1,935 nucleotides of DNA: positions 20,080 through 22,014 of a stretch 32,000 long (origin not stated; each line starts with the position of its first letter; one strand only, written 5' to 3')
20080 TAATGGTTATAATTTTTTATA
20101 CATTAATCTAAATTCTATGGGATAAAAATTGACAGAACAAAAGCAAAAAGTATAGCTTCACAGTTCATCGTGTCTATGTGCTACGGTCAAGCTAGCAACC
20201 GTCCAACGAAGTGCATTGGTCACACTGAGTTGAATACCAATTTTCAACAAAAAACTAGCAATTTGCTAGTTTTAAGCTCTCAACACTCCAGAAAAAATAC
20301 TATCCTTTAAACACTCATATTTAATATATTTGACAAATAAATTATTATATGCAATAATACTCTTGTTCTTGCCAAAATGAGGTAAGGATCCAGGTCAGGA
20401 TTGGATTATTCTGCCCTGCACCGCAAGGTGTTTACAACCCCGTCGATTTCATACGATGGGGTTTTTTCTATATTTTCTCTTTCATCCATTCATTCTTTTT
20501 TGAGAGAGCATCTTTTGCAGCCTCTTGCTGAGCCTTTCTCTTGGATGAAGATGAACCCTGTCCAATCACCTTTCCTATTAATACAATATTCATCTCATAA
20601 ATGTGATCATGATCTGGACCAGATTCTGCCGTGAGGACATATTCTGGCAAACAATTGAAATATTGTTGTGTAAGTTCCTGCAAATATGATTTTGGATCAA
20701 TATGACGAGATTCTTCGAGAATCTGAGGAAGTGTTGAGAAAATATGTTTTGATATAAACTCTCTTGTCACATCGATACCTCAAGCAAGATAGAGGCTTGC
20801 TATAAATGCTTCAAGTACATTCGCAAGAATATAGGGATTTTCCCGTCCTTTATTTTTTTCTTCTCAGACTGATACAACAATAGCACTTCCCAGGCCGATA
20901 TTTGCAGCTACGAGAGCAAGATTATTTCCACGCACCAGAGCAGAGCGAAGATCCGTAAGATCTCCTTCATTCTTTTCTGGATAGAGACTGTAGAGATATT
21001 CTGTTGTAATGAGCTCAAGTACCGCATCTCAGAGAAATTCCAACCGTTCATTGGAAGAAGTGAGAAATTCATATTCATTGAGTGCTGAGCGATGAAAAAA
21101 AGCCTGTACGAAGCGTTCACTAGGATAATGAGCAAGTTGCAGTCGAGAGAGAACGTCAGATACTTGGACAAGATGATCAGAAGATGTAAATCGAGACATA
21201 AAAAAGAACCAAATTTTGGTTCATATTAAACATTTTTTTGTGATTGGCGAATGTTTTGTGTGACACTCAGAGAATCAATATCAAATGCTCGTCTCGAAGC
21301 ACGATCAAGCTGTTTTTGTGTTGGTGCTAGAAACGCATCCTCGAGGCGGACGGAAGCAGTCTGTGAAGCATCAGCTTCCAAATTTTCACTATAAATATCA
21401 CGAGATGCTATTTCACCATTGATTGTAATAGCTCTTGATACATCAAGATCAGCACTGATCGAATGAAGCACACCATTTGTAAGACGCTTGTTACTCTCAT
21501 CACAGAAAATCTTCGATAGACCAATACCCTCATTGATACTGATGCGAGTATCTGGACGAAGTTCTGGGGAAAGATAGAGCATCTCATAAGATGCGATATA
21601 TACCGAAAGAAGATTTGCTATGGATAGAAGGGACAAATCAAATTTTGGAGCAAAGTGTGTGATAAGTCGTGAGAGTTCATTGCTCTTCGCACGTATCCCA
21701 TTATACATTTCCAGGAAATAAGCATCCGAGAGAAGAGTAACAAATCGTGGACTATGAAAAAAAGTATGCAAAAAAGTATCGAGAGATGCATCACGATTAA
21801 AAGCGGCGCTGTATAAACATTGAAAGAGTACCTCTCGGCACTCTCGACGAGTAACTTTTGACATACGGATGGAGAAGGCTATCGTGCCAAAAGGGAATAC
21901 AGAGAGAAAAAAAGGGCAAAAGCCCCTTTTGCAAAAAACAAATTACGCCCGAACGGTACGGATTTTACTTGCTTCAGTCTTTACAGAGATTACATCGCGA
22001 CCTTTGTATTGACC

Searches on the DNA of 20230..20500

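Call 97: search_rna_families(source=window, start=20230, end=20500, threshold=evalue, max_evalue=1, show_alignments=2)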
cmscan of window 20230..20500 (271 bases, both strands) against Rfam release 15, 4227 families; matches with E-value up to 1: 3.
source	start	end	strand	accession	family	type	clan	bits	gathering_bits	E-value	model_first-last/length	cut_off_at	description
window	20336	20468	+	RF02452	ncr1575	Gene; sRNA;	-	21.8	60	0.44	1-212/212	no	Bacillus sRNA ncr1575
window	20300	20470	+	RF00515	PyrR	Cis-reg;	-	20.7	54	0.94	1-115/115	no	PyrR binding site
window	20389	20469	+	RF02837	anti-hemB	Gene; sRNA;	-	19.2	49.5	0.024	1-81/81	no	Burkholderia RNA 7 (anti-hemB)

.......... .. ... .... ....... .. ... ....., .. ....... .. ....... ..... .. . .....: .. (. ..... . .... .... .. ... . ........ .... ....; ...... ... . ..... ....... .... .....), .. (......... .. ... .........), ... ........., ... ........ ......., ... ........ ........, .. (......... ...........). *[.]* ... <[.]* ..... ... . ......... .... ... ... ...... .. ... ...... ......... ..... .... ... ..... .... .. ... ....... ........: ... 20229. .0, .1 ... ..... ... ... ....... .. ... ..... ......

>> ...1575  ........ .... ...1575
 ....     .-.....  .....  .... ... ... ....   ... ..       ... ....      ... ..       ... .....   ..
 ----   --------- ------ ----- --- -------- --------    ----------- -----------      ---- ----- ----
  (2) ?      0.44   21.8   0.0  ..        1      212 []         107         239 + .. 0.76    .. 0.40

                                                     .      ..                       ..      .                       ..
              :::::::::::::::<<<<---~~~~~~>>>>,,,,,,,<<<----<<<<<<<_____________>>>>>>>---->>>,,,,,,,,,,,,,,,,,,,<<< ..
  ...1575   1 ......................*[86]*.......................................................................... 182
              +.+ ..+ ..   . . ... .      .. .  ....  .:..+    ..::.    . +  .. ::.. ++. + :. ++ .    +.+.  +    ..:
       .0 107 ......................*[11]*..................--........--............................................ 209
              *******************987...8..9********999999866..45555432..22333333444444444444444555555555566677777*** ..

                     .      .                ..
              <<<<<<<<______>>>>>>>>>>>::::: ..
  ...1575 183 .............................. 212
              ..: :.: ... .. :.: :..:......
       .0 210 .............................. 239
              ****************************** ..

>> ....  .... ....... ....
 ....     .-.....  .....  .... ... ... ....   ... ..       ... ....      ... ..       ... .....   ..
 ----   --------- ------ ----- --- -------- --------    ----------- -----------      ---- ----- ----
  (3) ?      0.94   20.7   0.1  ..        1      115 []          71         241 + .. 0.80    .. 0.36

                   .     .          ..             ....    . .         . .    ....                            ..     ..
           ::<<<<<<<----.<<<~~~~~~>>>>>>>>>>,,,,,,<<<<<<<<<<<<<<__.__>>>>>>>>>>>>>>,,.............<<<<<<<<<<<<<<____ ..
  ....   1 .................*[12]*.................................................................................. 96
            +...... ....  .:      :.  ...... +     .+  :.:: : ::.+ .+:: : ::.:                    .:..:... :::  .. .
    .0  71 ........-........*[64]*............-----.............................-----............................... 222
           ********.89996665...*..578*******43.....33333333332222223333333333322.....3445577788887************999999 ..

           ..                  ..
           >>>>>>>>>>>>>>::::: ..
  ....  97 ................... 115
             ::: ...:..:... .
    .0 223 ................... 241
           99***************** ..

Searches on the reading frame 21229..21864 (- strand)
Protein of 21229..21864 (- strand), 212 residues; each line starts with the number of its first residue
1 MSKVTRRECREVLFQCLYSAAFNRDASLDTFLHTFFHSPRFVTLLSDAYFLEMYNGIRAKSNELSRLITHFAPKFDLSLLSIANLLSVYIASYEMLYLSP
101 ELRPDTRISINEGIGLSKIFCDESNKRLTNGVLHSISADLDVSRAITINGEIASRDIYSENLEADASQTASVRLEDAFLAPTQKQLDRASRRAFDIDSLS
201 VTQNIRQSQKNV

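Call 78: search_protein_families(library=pfam, max_evalue=0.001, proteins=[window:21229-21864:-])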
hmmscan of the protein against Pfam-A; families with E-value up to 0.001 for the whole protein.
seq(212 aa): 1 family
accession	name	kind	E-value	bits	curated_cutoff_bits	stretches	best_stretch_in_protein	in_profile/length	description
PF01029.23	NusB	-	5.6e-09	36.9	23.1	1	9-136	3-131/133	NusB family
